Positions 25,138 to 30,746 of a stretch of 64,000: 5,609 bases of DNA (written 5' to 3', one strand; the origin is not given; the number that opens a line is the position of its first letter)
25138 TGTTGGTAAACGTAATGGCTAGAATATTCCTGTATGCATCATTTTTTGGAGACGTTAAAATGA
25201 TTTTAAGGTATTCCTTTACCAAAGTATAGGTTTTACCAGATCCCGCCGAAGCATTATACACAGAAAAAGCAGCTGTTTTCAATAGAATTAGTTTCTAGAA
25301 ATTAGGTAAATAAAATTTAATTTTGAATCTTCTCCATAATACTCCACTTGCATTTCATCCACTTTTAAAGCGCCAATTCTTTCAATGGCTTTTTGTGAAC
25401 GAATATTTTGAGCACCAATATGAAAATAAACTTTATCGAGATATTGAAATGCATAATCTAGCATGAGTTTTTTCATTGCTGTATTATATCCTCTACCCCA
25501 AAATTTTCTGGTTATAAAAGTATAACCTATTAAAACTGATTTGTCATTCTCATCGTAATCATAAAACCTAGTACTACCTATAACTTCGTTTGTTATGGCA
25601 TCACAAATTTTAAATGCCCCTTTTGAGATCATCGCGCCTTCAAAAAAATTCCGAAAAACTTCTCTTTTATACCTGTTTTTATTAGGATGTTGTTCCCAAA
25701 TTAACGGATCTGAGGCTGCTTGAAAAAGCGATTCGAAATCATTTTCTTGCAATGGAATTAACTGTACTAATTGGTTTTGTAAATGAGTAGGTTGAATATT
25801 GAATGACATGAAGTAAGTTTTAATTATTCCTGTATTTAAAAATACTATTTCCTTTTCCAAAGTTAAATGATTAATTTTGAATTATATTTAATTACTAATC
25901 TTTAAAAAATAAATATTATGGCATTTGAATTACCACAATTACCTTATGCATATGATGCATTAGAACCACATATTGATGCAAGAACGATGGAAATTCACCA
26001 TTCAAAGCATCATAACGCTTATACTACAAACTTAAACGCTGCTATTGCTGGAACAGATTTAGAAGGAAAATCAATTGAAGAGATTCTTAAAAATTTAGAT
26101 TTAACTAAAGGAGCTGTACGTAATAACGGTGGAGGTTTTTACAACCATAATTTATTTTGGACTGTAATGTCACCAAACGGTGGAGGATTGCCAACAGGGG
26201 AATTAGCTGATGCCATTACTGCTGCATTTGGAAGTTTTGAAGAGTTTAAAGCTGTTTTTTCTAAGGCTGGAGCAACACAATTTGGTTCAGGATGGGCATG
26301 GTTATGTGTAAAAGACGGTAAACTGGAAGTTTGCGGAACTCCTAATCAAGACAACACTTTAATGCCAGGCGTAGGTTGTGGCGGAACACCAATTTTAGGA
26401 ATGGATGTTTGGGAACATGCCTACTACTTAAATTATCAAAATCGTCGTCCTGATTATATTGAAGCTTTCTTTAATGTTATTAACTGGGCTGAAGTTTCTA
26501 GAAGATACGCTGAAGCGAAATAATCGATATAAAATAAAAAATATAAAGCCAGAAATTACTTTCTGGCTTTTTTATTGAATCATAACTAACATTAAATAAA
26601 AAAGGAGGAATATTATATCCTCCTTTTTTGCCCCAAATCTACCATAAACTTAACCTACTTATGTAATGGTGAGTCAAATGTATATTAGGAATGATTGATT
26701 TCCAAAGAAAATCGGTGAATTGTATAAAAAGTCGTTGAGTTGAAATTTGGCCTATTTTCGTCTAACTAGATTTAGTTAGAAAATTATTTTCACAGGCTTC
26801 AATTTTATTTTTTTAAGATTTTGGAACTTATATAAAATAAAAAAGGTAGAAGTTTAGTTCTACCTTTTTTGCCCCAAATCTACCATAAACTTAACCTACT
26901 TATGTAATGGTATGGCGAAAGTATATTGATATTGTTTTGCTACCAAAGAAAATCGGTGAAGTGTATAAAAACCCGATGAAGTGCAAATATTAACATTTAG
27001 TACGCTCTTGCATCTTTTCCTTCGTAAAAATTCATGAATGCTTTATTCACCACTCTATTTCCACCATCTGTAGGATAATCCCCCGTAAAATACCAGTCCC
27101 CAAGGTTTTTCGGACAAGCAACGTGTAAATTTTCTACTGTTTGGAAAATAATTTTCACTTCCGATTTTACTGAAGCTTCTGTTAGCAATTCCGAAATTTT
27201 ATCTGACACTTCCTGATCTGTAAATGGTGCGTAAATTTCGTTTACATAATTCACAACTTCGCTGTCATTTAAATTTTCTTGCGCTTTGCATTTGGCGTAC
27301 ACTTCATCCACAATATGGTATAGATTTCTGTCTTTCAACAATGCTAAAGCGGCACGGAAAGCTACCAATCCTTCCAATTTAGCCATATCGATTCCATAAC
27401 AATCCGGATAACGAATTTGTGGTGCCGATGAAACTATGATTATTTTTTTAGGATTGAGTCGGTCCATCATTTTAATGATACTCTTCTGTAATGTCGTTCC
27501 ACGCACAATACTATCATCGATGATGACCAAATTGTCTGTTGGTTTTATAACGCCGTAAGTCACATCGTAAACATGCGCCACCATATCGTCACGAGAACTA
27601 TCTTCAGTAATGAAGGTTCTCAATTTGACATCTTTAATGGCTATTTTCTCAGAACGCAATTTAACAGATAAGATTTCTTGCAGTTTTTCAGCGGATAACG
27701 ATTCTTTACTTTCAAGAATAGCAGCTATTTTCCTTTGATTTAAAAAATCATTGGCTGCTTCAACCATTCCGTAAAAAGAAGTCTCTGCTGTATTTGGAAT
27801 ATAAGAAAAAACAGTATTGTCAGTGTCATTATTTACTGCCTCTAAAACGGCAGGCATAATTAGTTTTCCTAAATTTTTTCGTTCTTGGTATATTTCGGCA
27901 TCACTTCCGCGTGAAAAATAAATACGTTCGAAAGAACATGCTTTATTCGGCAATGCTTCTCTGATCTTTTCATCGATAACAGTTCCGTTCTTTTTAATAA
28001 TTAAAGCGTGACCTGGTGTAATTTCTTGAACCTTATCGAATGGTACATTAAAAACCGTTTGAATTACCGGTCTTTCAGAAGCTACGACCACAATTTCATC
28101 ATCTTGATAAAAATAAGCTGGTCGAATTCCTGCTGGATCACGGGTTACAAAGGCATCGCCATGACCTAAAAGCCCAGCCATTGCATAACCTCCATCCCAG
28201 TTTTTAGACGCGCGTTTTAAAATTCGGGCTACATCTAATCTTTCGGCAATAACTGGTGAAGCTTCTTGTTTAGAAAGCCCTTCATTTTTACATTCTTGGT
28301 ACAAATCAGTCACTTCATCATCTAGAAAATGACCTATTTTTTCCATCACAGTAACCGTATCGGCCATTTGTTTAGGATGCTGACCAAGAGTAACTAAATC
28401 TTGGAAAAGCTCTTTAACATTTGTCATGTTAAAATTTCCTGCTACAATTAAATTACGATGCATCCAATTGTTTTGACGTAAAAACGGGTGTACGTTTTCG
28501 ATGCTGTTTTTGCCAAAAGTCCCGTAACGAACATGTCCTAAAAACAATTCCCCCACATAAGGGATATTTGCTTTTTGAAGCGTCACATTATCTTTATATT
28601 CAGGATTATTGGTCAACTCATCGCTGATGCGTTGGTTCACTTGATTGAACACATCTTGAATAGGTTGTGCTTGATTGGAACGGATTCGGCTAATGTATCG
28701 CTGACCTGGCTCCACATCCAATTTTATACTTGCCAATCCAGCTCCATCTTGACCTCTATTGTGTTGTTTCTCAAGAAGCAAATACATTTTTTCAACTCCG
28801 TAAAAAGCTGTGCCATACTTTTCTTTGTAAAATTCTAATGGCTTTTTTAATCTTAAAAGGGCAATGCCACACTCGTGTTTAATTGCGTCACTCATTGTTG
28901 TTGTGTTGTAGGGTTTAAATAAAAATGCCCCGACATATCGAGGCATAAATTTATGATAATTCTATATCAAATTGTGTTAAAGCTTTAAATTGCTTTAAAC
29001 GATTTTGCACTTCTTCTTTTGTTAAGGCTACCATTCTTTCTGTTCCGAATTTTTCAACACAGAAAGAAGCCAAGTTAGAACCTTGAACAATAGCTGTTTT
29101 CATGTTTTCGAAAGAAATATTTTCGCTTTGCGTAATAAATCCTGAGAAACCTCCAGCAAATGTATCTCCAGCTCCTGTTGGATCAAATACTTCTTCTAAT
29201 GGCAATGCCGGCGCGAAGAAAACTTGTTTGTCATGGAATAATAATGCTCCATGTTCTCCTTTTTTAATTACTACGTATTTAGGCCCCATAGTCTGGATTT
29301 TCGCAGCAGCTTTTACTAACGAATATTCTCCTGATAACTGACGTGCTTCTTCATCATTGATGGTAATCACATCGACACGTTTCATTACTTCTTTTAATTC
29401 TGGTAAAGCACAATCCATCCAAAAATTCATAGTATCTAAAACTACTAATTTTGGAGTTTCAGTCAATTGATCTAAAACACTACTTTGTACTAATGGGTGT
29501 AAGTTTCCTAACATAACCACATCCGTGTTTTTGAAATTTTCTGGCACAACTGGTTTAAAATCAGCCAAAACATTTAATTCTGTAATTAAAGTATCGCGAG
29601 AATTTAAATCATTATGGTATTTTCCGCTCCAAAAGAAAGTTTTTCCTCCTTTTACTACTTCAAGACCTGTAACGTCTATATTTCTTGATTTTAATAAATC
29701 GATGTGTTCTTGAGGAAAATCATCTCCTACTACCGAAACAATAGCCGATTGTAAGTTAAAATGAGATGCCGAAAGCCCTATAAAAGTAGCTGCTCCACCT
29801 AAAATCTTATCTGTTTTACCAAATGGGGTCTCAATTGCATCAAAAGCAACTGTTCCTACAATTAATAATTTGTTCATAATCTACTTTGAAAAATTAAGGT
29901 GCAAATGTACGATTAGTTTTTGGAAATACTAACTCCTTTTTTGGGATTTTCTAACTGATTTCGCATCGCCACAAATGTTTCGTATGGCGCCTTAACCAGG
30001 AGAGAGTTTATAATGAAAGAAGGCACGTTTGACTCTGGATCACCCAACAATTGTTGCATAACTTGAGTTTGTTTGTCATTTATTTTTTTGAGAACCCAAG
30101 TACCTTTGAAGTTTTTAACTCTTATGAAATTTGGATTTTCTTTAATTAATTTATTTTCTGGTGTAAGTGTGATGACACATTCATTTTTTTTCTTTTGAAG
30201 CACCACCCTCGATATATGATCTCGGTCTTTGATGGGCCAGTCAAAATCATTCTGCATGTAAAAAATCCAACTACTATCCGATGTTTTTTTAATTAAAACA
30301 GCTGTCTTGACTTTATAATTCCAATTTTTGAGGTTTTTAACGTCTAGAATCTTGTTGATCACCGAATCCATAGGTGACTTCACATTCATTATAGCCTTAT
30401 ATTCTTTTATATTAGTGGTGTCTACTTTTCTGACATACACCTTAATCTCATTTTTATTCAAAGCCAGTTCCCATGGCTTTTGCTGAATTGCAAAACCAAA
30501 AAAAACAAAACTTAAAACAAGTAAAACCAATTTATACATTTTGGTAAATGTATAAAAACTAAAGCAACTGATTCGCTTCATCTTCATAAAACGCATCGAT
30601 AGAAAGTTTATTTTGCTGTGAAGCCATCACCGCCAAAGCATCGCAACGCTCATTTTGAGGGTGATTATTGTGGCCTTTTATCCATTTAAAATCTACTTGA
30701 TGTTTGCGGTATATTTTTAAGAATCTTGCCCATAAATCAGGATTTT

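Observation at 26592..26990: Tandem pair of promoter-to-terminator units: a duplicated, apparently unannotated small RNA gene between sodA and purF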

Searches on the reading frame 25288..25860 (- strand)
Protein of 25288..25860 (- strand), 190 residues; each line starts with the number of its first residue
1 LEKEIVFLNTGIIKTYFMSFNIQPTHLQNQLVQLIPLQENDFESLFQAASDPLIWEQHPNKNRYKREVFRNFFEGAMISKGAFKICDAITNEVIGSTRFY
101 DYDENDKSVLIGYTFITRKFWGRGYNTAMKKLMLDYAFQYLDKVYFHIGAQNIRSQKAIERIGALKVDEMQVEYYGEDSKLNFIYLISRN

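Call 52: search_protein_families(library=pfam, proteins=[window:25288-25860:-])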
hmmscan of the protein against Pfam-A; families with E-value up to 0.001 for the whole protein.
window:25288-25860:- (190 aa): 2 families
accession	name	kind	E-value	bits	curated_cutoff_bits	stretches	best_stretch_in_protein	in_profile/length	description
PF13302.13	Acetyltransf_3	-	1.8e-21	77.7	25.4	1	34-164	4-137/138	Acetyltransferase (GNAT) domain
PF00583.31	Acetyltransf_1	-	9.4e-08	32.8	20.7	1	62-163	14-115/116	Acetyltransferase (GNAT) family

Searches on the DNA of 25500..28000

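Call 4: search_rna_families(source=window, start=25500, end=28000, threshold=evalue, max_evalue=10, show_alignments=3)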
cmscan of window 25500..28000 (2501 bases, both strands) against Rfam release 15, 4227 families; matches with E-value up to 10: 10.
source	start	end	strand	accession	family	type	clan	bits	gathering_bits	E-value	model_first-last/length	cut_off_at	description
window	26485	26583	+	RF00121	MicC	Gene; sRNA;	-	24.2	90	1.2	1-123/123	no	MicC RNA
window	26596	26628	+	RF04352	Plastid-psbA-4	Cis-reg;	CL00153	22.1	56.8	1.2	1-61/61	no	Plastid-psbA-4 3UTR RNA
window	26597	26626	-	RF04344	Plastid-psbA-3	Cis-reg;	CL00153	21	48.4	1.3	1-57/57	no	Plastid-psbA-3 3UTR RNA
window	26839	26932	-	RF02728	HrrF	Gene; sRNA;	-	20.8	77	1.4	1-116/116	no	Haemophilus regulatory RNA responsive to iron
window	26591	26676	-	RF02029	sraA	Gene; sRNA;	-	20.1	56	6.9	1-95/95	no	sraA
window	27714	27762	-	RF00580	SNORD91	Gene; snRNA; snoRNA; CD-box;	-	20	51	3.8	1-95/95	no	Small nucleolar RNA SNORD91 family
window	26540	26636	+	RF00558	L20_leader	Cis-reg; leader;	-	19.1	58.7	1.5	1-127/127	no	Ribosomal protein L20 leader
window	26553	26629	+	RF02057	STnc40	Gene; sRNA;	-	18.6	45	6.6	1-70/70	no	Salmonella enterica sRNA STnc40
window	27128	27199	+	RF00273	SNORD59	Gene; snRNA; snoRNA; CD-box;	CL00065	17.2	45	6.2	1-73/73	no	Small nucleolar RNA SNORD59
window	27874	27981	-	RF01511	Afu_304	Gene; snRNA; snoRNA; CD-box;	-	16.3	35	9.5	1-107/107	no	A. fumigatus snoRNA Afu_304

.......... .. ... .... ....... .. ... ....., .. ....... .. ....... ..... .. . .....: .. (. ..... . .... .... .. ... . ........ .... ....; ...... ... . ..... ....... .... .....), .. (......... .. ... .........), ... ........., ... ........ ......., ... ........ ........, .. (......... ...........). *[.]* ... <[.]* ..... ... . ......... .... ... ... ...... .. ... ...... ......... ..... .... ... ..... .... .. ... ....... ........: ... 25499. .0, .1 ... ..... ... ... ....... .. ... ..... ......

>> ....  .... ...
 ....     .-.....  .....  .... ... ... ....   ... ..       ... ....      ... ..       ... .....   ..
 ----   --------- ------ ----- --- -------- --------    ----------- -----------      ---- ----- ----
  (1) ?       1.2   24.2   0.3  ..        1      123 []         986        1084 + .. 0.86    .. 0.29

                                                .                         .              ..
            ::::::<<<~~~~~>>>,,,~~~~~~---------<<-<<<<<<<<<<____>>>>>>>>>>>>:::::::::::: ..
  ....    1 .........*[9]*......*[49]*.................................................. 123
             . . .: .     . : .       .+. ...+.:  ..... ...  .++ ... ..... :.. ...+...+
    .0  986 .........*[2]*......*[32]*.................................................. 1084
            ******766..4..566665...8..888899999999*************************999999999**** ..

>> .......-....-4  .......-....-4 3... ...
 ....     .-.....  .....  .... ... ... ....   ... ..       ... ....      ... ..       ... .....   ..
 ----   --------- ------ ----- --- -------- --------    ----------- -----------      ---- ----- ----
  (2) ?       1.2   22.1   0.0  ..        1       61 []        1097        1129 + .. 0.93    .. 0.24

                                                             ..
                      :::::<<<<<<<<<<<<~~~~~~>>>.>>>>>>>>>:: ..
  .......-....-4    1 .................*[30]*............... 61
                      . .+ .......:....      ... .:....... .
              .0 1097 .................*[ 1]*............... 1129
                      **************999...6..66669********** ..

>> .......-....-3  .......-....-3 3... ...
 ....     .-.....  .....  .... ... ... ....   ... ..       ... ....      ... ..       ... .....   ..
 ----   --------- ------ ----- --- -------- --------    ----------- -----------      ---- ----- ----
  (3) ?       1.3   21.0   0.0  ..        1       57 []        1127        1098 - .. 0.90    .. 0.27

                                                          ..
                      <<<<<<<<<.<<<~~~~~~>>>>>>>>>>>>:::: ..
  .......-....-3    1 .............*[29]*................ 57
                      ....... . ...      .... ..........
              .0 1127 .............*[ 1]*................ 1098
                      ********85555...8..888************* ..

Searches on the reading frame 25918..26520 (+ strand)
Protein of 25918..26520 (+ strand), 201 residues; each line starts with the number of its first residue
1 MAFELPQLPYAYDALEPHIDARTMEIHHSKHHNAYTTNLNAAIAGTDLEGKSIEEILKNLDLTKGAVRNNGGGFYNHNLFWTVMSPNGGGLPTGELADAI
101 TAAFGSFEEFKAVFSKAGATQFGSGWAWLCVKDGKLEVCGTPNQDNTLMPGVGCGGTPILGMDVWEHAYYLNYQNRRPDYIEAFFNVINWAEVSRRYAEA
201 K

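Call 12: find_homologous_proteins(query=window:25918-26520:+)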
Query window:25918-26520:+ (201 aa): 8000 proteins with E <= 0.001 among 8000 candidates; the best 120 are listed.
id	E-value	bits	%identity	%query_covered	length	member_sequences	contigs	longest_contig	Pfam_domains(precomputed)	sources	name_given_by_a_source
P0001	2.4e-133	460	97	100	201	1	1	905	PF00081.28,PF02777.24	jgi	jgi:Fe-Mn family superoxide dismutase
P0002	4.1e-133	460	97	100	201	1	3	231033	PF00081.28,PF02777.24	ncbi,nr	ncbi:MAG: superoxide dismutase [Flavobacterium sp.]|nr:superoxide dismutase [Flavobacterium sp.]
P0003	1.3e-132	458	96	100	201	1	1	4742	PF00081.28,PF02777.24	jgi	-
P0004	1.3e-132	458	97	100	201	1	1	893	PF00081.28,PF02777.24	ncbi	-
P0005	3.6e-132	456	96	100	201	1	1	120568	PF00081.28,PF02777.24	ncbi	ncbi:MAG: superoxide dismutase [Bacteroidota bacterium]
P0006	3.8e-132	456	96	100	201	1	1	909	PF00081.28,PF02777.24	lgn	-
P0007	6.1e-132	456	96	100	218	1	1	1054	PF00081.28,PF02777.24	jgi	jgi:Fe-Mn family superoxide dismutase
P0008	1.7e-131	454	95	100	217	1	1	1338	PF00081.28,PF02777.24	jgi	jgi:Fe-Mn family superoxide dismutase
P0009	2.5e-131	454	95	100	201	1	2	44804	PF00081.28,PF02777.24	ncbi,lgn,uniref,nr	ncbi:superoxide dismutase [Flavobacterium sp.]|uniref:superoxide dismutase n=1 Tax=Flavobacterium sp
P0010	7.6e-130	449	95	100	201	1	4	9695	PF00081.28,PF02777.24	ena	-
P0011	1.0e-129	448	95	100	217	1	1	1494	PF00081.28,PF02777.24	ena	-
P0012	1.1e-129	448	94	100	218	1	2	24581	PF00081.28,PF02777.24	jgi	jgi:superoxide dismutase, Fe-Mn family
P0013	1.4e-129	448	94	100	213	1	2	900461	PF00081.28,PF02777.24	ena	-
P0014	1.7e-129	448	94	100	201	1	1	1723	PF00081.28,PF02777.24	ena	-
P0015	3.0e-129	447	94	100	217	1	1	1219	PF00081.28,PF02777.24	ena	-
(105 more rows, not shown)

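Call 52: search_protein_families(library=pfam, proteins=[window:25918-26520:+])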
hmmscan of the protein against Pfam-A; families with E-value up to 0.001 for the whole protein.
window:25918-26520:+ (201 aa): 2 families
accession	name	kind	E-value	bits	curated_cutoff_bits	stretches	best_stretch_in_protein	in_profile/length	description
PF02777.23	Sod_Fe_C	-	4.4e-41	139.5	20.9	1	92-196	1-102/102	Iron/manganese superoxide dismutases, C-terminal domain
PF00081.27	Sod_Fe_N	-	1.2e-32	112.6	27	1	3-85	2-82/82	Iron/manganese superoxide dismutases, alpha-hairpin domain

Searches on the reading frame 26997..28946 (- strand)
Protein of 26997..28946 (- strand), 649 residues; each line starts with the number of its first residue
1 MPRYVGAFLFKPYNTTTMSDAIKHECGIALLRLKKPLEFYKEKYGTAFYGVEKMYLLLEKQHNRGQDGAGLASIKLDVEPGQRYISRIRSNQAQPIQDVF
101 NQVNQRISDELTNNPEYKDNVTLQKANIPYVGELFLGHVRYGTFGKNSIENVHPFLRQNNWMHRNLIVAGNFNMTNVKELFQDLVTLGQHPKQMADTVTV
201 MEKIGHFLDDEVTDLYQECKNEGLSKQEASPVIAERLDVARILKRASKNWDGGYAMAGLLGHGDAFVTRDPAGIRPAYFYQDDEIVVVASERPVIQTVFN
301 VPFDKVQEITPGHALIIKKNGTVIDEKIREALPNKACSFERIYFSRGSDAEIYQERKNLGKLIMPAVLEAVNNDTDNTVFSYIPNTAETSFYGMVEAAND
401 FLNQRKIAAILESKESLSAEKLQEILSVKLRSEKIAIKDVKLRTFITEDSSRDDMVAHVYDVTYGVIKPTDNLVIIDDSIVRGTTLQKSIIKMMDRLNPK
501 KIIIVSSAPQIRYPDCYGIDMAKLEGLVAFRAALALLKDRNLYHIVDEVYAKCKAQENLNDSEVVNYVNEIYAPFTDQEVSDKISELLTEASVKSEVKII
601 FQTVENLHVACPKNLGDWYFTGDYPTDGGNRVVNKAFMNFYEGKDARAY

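Call 52: search_protein_families(library=pfam, proteins=[window:26997-28946:-])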
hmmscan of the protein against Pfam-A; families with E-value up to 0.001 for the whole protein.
window:26997-28946:- (649 aa): 3 families
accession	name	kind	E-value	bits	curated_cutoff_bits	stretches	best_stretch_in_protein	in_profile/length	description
PF13522.11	GATase_6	-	3.8e-07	30.6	27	0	133-202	11-75/130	Glutamine amidotransferase domain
PF13537.11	GATase_7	-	3.9e-06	27.3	25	0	231-295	56-121/123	Glutamine amidotransferase domain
PF13230.11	GATase_4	-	0.00086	18.8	23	0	133-180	72-117/272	Glutamine amidotransferases class-II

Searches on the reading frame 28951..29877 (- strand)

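Call 52: search_protein_families(library=pfam, proteins=[window:28951-29877:-])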
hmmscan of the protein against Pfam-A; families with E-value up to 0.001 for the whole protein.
window:28951-29877:- (308 aa): 3 families
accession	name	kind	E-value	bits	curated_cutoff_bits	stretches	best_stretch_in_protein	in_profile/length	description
PF00294.29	PfkB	-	1.7e-32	113.4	25.8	1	20-280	29-296/302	pfkB family carbohydrate kinase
PF08543.17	Phos_pyr_kin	-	3.1e-06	27.2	27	1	155-253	106-216/246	Phosphomethylpyrimidine kinase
PF01256.23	Carb_kinase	-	1.5e-05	25.1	27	1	133-290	83-236/242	NAD(P)H-hydrate dehydratase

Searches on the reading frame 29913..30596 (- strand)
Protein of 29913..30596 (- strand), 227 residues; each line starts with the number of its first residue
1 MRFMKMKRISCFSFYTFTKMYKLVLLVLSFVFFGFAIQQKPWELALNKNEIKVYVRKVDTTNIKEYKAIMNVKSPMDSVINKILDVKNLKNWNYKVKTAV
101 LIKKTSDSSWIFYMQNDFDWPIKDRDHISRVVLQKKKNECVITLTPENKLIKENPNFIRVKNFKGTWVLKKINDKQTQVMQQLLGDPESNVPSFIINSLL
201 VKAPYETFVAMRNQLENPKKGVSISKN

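Call 52: search_protein_families(library=pfam, proteins=[window:29913-30596:-])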
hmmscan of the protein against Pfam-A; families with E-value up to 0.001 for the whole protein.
window:29913-30596:- (227 aa): 1 family
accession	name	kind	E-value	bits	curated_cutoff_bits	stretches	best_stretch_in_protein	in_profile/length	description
PF01852.25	START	-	3.5e-13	49.8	22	1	38-219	17-205/207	START domain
